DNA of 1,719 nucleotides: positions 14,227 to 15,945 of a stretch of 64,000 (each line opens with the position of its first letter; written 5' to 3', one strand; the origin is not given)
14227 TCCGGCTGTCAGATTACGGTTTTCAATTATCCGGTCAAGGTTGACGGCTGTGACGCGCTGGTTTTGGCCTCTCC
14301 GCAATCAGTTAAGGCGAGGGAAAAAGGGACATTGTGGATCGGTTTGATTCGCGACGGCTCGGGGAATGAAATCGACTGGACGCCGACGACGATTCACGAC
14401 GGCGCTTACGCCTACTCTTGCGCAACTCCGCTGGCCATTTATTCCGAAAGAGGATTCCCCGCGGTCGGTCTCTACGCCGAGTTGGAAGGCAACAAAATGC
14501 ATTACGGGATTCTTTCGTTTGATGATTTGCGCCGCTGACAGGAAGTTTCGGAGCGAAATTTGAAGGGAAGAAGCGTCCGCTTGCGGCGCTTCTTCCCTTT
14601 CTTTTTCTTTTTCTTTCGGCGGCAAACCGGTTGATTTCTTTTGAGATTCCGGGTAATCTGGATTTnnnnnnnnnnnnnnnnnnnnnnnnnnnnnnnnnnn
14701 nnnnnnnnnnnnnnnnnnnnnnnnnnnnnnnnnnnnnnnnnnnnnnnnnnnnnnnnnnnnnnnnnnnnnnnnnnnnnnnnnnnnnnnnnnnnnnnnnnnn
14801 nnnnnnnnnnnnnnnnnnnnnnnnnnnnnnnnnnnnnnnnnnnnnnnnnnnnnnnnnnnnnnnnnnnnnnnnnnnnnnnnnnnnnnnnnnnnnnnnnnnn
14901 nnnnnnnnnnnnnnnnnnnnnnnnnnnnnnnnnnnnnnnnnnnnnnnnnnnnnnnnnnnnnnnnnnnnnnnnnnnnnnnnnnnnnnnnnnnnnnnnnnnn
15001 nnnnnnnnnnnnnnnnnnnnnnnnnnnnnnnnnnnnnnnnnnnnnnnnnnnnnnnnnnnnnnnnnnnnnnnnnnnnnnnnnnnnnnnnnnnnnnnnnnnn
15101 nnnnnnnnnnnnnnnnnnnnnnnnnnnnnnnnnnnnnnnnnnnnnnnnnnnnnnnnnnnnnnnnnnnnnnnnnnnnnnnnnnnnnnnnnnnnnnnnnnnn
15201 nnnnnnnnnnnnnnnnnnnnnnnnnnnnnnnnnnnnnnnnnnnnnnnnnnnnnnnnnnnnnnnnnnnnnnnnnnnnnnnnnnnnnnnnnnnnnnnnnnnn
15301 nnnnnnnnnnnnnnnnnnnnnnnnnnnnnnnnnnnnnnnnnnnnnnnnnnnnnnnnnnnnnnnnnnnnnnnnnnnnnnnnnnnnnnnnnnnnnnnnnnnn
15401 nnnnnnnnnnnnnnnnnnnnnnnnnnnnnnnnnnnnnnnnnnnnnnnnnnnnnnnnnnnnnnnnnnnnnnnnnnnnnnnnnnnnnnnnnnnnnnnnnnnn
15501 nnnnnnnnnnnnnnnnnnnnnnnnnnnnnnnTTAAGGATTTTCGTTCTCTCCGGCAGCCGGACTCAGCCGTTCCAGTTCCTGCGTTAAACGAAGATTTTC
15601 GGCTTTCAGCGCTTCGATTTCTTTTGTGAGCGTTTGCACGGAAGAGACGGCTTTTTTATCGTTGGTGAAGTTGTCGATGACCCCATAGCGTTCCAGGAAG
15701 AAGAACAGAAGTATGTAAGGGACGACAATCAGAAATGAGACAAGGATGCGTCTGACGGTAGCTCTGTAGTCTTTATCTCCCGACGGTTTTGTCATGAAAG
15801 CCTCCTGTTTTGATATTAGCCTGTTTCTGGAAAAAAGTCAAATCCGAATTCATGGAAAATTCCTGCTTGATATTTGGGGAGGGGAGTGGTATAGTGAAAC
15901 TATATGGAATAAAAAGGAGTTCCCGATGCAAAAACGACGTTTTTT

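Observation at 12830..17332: Host-glycan foraging island: strongly promoted secreted sialidase next to a secreted GH109-like NAD-dependent glycosidase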

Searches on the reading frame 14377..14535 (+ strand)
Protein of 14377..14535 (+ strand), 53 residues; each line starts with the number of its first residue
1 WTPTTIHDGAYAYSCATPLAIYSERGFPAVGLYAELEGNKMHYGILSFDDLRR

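Call 72: search_solved_structures(query=window:14377-14535:+, max_evalue=10, show_alignments=5)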
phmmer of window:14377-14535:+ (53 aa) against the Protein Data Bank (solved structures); distinct sequences matched with E-value up to 10: 2.
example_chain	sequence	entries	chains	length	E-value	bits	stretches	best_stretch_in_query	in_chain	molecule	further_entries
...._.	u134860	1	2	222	0.89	13.2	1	2-40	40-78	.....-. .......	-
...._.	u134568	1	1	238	1.2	12.8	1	2-40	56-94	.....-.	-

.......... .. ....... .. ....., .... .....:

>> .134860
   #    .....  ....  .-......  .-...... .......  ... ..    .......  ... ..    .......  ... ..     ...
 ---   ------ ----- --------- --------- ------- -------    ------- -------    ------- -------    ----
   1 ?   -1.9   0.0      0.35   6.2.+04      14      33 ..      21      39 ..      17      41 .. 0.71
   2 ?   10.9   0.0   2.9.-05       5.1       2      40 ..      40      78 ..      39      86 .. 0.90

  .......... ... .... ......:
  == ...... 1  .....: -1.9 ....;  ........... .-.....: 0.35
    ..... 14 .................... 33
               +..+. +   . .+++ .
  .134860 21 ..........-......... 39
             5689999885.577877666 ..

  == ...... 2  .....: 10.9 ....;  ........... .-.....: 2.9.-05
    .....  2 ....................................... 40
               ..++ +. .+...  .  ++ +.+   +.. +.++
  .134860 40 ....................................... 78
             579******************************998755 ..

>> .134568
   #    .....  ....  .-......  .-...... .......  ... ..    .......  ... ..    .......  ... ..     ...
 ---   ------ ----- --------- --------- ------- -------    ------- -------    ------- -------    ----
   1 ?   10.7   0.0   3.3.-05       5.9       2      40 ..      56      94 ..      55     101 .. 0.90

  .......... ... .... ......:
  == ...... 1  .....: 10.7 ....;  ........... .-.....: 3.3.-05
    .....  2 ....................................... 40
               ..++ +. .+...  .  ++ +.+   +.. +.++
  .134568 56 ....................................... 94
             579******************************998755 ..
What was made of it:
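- Tried and rejected: I searched the PDB with only the C-terminal 53 residues of the sialidase and found nothing relevant (call 72).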

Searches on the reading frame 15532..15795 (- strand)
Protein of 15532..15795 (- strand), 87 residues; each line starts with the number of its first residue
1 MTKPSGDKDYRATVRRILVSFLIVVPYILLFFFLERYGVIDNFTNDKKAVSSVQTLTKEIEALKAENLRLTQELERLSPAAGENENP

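Call 3: search_protein_families(library=pfam, proteins=[window:15532-15795:-], max_evalue=0.01)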
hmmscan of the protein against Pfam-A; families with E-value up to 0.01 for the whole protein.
window:15532-15795:- (87 aa): 3 families
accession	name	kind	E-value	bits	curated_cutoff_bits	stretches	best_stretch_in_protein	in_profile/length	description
PF06005.17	ZapB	-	0.0019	19.1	31.5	1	48-82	15-46/71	Cell division protein ZapB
PF02183.23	HALZ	-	0.0031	18.1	28.1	1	54-78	15-39/43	Homeobox associated leucine zipper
PF04977.20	DivIC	-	0.0042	17.3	28.9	1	47-78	20-51/80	Septum formation initiator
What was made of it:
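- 15532..15795 (-): 87-aa protein with one transmembrane helix followed by a leucine-zipper coiled coil (FtsB/DivIC-like layout). It converges on the lipoprotein gene and diverges from GH109. Only sub-threshold Pfam hits: ZapB, DivIC and HALZ at E about 2e-3 to 4e-3 (call 3).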

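Call 4: search_protein_families(library=ncbifam, proteins=[window:15532-15795:-], max_evalue=0.01)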
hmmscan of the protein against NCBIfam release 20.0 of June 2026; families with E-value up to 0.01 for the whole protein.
window:15532-15795:- (87 aa): 0 families

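Call 74: search_protein_families(library=ncbifam, proteins=[window:15532-15795:-], max_evalue=0.001)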
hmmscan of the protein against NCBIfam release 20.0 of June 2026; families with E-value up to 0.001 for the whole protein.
window:15532-15795:- (87 aa): 0 families
